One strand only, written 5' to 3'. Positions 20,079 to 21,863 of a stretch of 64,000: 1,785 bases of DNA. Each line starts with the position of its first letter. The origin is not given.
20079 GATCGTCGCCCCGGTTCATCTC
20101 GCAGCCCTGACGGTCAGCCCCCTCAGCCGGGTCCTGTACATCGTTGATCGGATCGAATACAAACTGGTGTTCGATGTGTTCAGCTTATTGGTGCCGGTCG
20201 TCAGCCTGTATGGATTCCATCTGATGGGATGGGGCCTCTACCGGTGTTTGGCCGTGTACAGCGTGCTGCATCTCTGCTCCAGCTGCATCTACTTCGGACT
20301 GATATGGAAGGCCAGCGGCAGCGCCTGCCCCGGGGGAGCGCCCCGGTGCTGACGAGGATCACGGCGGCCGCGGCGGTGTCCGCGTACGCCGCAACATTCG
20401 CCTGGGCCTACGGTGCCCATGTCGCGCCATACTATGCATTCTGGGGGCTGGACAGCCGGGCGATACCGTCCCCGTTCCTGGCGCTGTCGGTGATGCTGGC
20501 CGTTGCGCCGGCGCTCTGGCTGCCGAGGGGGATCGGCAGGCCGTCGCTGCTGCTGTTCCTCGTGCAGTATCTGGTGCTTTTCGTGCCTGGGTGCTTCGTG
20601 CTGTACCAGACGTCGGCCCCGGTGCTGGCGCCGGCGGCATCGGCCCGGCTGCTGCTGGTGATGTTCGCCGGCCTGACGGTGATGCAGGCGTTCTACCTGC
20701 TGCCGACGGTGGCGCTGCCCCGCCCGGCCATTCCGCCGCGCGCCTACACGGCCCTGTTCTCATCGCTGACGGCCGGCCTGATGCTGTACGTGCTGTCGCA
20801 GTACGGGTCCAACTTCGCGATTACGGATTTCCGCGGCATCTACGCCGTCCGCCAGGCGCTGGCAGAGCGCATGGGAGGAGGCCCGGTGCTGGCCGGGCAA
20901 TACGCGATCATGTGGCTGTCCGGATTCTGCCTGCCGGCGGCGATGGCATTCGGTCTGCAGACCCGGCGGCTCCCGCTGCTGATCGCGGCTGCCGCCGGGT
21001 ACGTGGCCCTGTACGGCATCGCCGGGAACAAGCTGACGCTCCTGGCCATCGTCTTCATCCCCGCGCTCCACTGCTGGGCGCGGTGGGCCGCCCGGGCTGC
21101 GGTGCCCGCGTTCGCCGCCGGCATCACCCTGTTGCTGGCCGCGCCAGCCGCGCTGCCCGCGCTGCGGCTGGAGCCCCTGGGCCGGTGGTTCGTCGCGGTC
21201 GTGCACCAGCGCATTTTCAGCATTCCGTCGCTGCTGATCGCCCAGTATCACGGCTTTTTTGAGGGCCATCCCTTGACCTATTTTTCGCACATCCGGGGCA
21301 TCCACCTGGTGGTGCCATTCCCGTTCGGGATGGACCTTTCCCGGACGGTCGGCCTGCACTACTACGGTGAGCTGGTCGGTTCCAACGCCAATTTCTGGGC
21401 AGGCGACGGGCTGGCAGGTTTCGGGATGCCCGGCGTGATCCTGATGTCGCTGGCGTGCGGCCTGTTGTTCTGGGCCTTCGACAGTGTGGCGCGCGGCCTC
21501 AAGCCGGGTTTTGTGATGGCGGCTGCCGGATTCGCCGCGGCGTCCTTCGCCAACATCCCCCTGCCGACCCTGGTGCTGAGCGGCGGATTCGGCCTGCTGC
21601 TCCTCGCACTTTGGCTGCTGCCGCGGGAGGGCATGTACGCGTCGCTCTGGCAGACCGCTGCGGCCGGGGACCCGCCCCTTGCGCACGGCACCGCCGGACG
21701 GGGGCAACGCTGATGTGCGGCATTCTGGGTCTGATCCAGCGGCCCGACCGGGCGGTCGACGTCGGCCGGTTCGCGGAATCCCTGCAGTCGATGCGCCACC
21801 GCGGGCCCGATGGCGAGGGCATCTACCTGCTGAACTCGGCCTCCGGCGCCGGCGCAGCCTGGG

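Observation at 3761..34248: Two tandem Wzx/Wzy/Wzz sets in one locus: two polysaccharides, or a hybrid locus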

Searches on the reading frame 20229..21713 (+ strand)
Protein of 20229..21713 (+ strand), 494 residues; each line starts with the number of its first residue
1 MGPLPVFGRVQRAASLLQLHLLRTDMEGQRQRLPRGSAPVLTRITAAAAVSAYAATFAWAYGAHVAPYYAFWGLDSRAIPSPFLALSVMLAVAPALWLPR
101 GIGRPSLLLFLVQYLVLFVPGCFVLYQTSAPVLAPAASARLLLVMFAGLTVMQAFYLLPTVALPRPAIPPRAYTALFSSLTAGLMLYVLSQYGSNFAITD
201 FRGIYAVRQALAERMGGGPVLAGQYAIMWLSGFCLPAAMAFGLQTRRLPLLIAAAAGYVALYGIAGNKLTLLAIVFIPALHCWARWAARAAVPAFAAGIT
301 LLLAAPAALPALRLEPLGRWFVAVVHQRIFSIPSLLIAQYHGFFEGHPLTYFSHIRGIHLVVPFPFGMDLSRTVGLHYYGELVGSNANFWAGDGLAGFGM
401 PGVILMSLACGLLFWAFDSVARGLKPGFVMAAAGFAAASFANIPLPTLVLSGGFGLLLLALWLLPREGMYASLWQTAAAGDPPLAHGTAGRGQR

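Call 4: search_protein_families(library=pfam, proteins=[window:20229-21713:+], max_evalue=0.01)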
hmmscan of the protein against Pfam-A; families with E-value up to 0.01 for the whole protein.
window:20229-21713:+ (494 aa): 0 families

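Call 10: search_protein_families(library=ncbifam, proteins=[window:20229-21713:+], max_evalue=0.01)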
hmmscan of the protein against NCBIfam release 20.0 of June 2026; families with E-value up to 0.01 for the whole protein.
window:20229-21713:+ (494 aa): 0 families

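Call 16: find_homologous_proteins(query=window:20346-21713:+, max_evalue=0.001)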
Query window:20346-21713:+ (455 aa): 16 proteins with E <= 0.001 among 8000 candidates.
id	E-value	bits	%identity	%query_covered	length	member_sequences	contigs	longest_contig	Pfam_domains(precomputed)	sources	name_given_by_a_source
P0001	3.3e-288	975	99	100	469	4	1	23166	-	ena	-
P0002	9.9e-101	357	43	94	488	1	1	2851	-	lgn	-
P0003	3.1e-95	338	39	96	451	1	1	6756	-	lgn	-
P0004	1.3e-94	336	40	96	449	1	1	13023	-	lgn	-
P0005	8.5e-94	334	41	94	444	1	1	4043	-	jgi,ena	-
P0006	9.7e-94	334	41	94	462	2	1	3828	-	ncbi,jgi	jgi:hypothetical protein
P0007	1.6e-92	330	42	92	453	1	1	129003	-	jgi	jgi:hypothetical protein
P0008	5.0e-91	325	40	97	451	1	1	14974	-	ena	-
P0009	5.1e-89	318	39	94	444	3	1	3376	-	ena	-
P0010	2.6e-87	312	39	95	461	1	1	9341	-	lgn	-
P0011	2.4e-85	306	37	96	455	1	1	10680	-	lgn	-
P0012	9.7e-81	291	38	93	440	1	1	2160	-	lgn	-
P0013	2.3e-76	276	37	88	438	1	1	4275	-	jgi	jgi:hypothetical protein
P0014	5.3e-72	262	35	94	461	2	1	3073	-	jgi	-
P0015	1.2e-65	241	37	86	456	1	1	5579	-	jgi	jgi:hypothetical protein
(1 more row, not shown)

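Call 17: find_encoding_contigs(protein=P0001, flank=10000, max_places=4)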
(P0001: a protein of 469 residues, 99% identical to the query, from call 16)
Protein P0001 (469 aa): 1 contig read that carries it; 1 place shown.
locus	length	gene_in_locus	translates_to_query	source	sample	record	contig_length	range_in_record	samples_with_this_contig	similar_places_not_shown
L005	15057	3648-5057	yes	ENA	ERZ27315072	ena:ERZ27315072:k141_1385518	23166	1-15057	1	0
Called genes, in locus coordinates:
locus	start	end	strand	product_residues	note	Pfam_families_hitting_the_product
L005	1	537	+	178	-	?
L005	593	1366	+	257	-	-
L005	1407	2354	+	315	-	PF01073:3Beta_HSD (faint), PF01370:Epimerase, PF02719:Polysacc_synt_2 (faint), PF04321:RmlD_sub_bind (weak), PF16363:GDP_Man_Dehyd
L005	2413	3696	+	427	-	PF01943:Polysacc_synt (weak), PF13440:Polysacc_synt_3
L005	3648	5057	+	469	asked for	-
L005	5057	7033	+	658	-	PF13522:GATase_6, PF13537:GATase_7, PF00733:Asn_synthase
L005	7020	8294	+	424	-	PF13439:Glyco_transf_4 (weak), PF00534:Glycos_transf_1, PF13692:Glyco_trans_1_4, PF13524:Glyco_trans_1_2 (weak)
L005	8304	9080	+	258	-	PF05711:TylF, PF13578:Methyltransf_24, PF05711:TylF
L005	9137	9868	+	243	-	PF08241:Methyltransf_11, PF13649:Methyltransf_25 (weak)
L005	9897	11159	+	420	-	PF13692:Glyco_trans_1_4, PF00534:Glycos_transf_1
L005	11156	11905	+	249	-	PF13302:Acetyltransf_3 (faint), PF00583:Acetyltransf_1, PF13673:Acetyltransf_10 (faint), PF13508:Acetyltransf_7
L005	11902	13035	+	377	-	PF01041:DegT_DnrJ_EryC1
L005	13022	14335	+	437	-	PF13439:Glyco_transf_4, PF13579:Glyco_trans_4_4, PF00534:Glycos_transf_1, PF13692:Glyco_trans_1_4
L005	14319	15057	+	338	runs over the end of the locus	PF00195:Chal_sti_synt_N (faint), PF00108:Thiolase_N (weak), PF08545:ACP_syn_III, PF08541:ACP_syn_III_C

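Call 18: find_encoding_contigs(protein=P0007, flank=10000, max_places=3)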
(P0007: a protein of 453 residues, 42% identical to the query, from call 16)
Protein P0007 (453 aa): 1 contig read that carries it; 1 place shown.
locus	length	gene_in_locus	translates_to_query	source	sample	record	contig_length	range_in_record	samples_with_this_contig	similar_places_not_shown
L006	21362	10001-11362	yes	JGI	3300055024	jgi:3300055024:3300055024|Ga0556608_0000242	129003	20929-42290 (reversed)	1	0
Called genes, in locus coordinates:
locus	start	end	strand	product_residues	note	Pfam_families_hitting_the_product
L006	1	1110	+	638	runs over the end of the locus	PF13727:CoA_binding_3, PF01073:3Beta_HSD, PF01370:Epimerase, PF02719:Polysacc_synt_2, PF04321:RmlD_sub_bind, PF16363:GDP_Man_Dehyd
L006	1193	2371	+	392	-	PF00155:Aminotran_1_2 (faint), PF01041:DegT_DnrJ_EryC1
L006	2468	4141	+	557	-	PF01408:GFO_IDH_MocA, PF02894:GFO_IDH_MocA_C, PF22725:GFO_IDH_MocA_C3, PF25084:LbH_EIF2B (weak), PF00132:Hexapep, PF25087:GMPPB_C (weak), PF14602:Hexapep_2 (weak), PF00132:Hexapep (weak)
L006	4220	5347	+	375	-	PF02350:Epimerase_2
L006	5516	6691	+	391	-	PF13440:Polysacc_synt_3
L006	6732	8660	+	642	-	PF13522:GATase_6, PF13537:GATase_7, PF00733:Asn_synthase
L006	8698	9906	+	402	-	PF00534:Glycos_transf_1, PF13692:Glyco_trans_1_4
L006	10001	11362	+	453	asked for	-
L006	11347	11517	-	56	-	-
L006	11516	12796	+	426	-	PF00534:Glycos_transf_1, PF13692:Glyco_trans_1_4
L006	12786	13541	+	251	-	PF00583:Acetyltransf_1, PF13673:Acetyltransf_10, PF08445:FR47 (weak), PF13508:Acetyltransf_7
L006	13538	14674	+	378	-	PF01041:DegT_DnrJ_EryC1, PF00155:Aminotran_1_2 (weak)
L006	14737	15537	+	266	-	PF00535:Glycos_transf_2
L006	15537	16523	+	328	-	PF01073:3Beta_HSD, PF01370:Epimerase, PF02719:Polysacc_synt_2 (weak), PF04321:RmlD_sub_bind, PF13460:NAD_binding_10, PF16363:GDP_Man_Dehyd, PF07993:NAD_binding_4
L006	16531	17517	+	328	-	PF00953:Glycos_transf_4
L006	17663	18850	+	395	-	PF02706:Wzz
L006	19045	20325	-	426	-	PF00005:ABC_tran, PF13304:AAA_21 (faint), PF14524:Wzt_C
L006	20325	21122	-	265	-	PF01061:ABC2_membrane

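Call 20: search_solved_structures(query=A1, max_evalue=10, show_alignments=2)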
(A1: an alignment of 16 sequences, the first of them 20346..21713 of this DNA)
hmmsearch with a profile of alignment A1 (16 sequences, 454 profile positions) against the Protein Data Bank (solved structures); distinct sequences matched with E-value up to 10: 1.
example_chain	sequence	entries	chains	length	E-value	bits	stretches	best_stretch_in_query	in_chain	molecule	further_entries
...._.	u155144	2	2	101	1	11.4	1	23-58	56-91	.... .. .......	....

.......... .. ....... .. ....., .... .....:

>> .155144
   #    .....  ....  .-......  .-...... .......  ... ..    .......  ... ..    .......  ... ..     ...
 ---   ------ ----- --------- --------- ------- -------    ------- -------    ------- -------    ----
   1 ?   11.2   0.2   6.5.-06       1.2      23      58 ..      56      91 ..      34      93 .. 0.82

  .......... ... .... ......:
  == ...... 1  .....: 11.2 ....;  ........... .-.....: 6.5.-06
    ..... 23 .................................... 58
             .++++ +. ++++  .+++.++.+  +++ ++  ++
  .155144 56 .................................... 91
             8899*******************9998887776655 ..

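Call 21: search_protein_families(library=pfam, alignment_id=A1, max_evalue=1)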
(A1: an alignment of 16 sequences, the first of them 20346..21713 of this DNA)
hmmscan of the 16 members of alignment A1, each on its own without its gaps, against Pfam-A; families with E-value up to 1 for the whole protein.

A. member 1, window:20346-21713:+ (455 aa): 0 families

B. families by the number of members that match (of 16 scanned): 1 family
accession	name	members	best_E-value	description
PF11036.13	YqgB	1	0.28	Virulence promoting factor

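Call 39: predict_structure(alignment_id=A1)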
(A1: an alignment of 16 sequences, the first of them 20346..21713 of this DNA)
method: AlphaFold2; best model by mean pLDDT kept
length: 455 residues; sequences in the alignment: 16
mean_pLDDT: 86.8   pTM: 0.87
mean pLDDT of the five models: 86.8, 86.1, 85.5, 84.4, 80.9
residues with pLDDT >= 90: 254; 70-90: 167; 50-70: 16; < 50: 18
segments of 3 or more residues with pLDDT < 50: 439-455
pLDDT, mean of each block of 10 residues (from residue 1): 87 95 88 88 96 91 87 93 94 94 96 94 91 96 95 90 80 73 82 95 95 95 87 87 87 89 86 80 81 89 92 79 84 88 66 89 94 96 94 90 82 91 94 77 34 29
secondary structure, 60 per line:
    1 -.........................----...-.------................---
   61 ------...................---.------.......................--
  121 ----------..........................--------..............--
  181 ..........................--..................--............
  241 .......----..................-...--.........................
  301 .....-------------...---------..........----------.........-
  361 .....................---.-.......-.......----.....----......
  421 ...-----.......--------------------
elements in order: H2-26 H42-57 H67-85 H96-118 H131-156 H165-178 H181-206 H209-226 H229-247 H252-269 H276-305 H331-340 H351-359 H361-381 H387-393 H395-401 H406-410 H415-423 H429-434

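Call 44: fold_search(model_id=the predicted structure, library=pdb)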
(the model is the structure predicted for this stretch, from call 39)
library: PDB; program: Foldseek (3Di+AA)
matches with E <= 10: 208; with E <= 0.001: 0
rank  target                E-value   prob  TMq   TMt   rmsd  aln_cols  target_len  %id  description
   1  7awn                  2.3e-01  0.08  0.12  0.13  24.3       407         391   15  Structure of the thermostabilized EAAT1 cryst mutant in complex with rubidium and barium and the allosteric inhibitor UC (released 2021-10-13)
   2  2nwl_A                2.7e-01  0.07  0.10  0.11  25.1       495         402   13  Crystal structure of GltPh in complex with L-Asp (released 2007-02-27)
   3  4n7w_B                2.8e-01  0.08  0.10  0.12  22.6       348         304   14  Crystal Structure of the sodium bile acid symporter from Yersinia frederiksenii (released 2013-12-11)
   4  8ugh_4A               3.1e-01  0.08  0.13  0.12  26.7       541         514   11  In-situ structure of typeA supercomplex with lipids in respiratory chain (composite) (released 2024-06-19)
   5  7egl_A                3.5e-01  0.09  0.11  0.14  22.9       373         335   12  Bicarbonate transporter complex SbtA-SbtB bound to HCO3- (released 2021-05-26)
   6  7rtu_B                4.0e-01  0.04  0.08  0.09  32.6       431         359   16  Cryo-EM structure of a TTYH2 trans-dimer (released 2021-08-25)
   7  6zl4_A                5.3e-01  0.05  0.09  0.10  25.1       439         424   14  the structure of glutamate transporter homologue GltTk in complex with the photo switchable compound (cis) (released 2021-01-27)
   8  9buh_Ak               6.0e-01  0.06  0.12  0.11  22.1       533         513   14  Cryo-EM structure of respiratory supercomplex I III IV (released 2025-05-21)
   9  6x13                  8.3e-01  0.04  0.10  0.10  24.5       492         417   13  Inward-facing sodium-bound state of the glutamate transporter homologue GltPh (released 2020-11-18)
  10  9kxt_A                9.4e-01  0.03  0.09  0.08  24.5       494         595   13  Structure of human B0AT1-ACE2 complex with compound1 (released 2025-12-10)
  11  7p3r_B                1.1e+00  0.04  0.08  0.10  39.4       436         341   10  Helical structure of the toxin MakA from Vibrio cholera (released 2022-02-23)
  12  7p1k_A                1.1e+00  0.04  0.11  0.11  23.7       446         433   13  Cryo EM structure of bison NHA2 in nano disc structure (released 2022-01-26)
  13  23xk_A                1.3e+00  0.04  0.10  0.10  21.9       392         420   11  Cryo-EM structure of human sodium/proton antiporter NHE1 in complex with Cariporide in an outward-open conformation (released 2026-04-08)
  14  6kob_A                1.4e+00  0.02  0.09  0.08  23.6       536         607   10  X-ray Structure of the proton-pumping cytochrome aa3-600 menaquinol oxidase from Bacillus subtilis (released 2020-01-15)
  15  5b58_A                1.5e+00  0.06  0.13  0.16  19.8       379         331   18  Inward-facing conformation of ABC heme importer BhuUV in complex with periplasmic heme binding protein BhuT from Burkh (released 2016-11-23)
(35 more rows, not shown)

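Call 53: search_protein_representatives(alignment_id=A1)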
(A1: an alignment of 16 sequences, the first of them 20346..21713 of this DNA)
Query: 16 sequences, 454 profile positions. Proteins with E-value up to 0.001 (for the whole library): 4005; up to 1e-10: 3083; up to 1e-30: 1018. The best 150 are listed.
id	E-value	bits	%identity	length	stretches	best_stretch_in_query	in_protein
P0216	7.5e-175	598.6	-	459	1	8-448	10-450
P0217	2.0e-169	580.7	-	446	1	11-443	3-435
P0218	5.7e-161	552.8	-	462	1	10-443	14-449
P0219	1.9e-151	521.4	-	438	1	10-431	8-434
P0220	6.6e-150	516.4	-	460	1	9-447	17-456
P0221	1.6e-147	508.5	-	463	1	10-436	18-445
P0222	3.1e-141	487.8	-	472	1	9-446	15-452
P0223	9.3e-137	473.0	-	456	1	14-443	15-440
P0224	1.5e-135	469.1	-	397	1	55-437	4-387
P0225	1.6e-133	462.3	-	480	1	10-446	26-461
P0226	4.6e-133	460.8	-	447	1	11-440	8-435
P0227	6.4e-133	460.4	-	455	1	8-441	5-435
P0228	1.6e-131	455.8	-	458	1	7-435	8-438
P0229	9.8e-125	433.4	-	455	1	8-435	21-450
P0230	1.7e-121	422.8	-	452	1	3-437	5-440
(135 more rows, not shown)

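Call 55: search_protein_families(library=pfam, alignment_id=A2, max_evalue=0.01)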
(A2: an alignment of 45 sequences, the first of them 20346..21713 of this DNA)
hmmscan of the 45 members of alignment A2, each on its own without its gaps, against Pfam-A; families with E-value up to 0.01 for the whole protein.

A. member 1, window:20346-21713:+ (455 aa): 0 families

B. families by the number of members that match (of 45 scanned): 6 families
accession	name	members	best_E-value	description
PF00534.26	Glycos_transf_1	1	2e-22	Glycosyl transferases group 1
PF13692.12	Glyco_trans_1_4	1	1.5e-20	Glycosyl transferases group 1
PF13579.12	Glyco_trans_4_4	1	2.3e-12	Glycosyl transferase 4-like domain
PF13524.12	Glyco_trans_1_2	1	6.4e-12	Glycosyl transferase-like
PF13439.12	Glyco_transf_4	1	4.5e-11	Glycosyltransferase Family 4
PF14296.11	O-ag_pol_Wzy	1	0.0036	O-antigen polysaccharide polymerase Wzy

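Call 56: search_protein_families(library=ncbifam, alignment_id=A2, max_evalue=0.01)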
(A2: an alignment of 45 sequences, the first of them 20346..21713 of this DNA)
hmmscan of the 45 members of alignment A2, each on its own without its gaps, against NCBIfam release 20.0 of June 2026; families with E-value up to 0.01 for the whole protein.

A. member 1, window:20346-21713:+ (455 aa): 0 families

B. families by the number of members that match (of 45 scanned): 23 families
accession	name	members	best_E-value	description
TIGR04370.1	glyco_rpt_poly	12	7.1e-10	oligosaccharide repeat unit polymerase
TIGR04325.1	MTase_LIC12133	1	5.1e-29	methyltransferase, TIGR04325 family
NF041876.1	EPS_EpsE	1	3.3e-13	exopolysaccharide biosynthesis GT4 family glycosyltransferase EpsE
TIGR04063.1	stp3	1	1.8e-11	TIGR04063 family PEP-CTERM/XrtA system glycosyltransferase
TIGR02149.1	glgA_Coryne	1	6e-10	glycogen synthase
TIGR03999.1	thiol_BshA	1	6.6e-10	N-acetyl-alpha-D-glucosaminyl L-malate synthase BshA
TIGR03088.1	stp2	1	2.4e-09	TIGR03088 family PEP-CTERM/XrtA system glycosyltransferase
NF047684.1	TeichurnBiosyTuaC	1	7.3e-08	teichuronic acid biosynthesis protein TuaC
TIGR04047.1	MSMEG_0565_glyc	1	1.5e-07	MSMEG_0565 family glycosyltransferase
NF053787.1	GlcN_PG_synth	1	1.2e-06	N-acetylglucosaminyl phosphatidylglycerol synthase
TIGR02470.1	sucr_synth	1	2.4e-06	sucrose synthase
NF038295.1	EPS_HpsP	1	4.7e-06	hormogonium polysaccharide biosynthesis glycosyltransferase HpsP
TIGR02472.1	sucr_P_syn_N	1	5.6e-06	sucrose-phosphate synthase, putative, glycosyltransferase domain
TIGR03449.1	mycothiol_MshA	1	3.4e-05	D-inositol-3-phosphate glycosyltransferase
TIGR02468.1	sucrsPsyn_pln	1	5.1e-05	sucrose-phosphate synthase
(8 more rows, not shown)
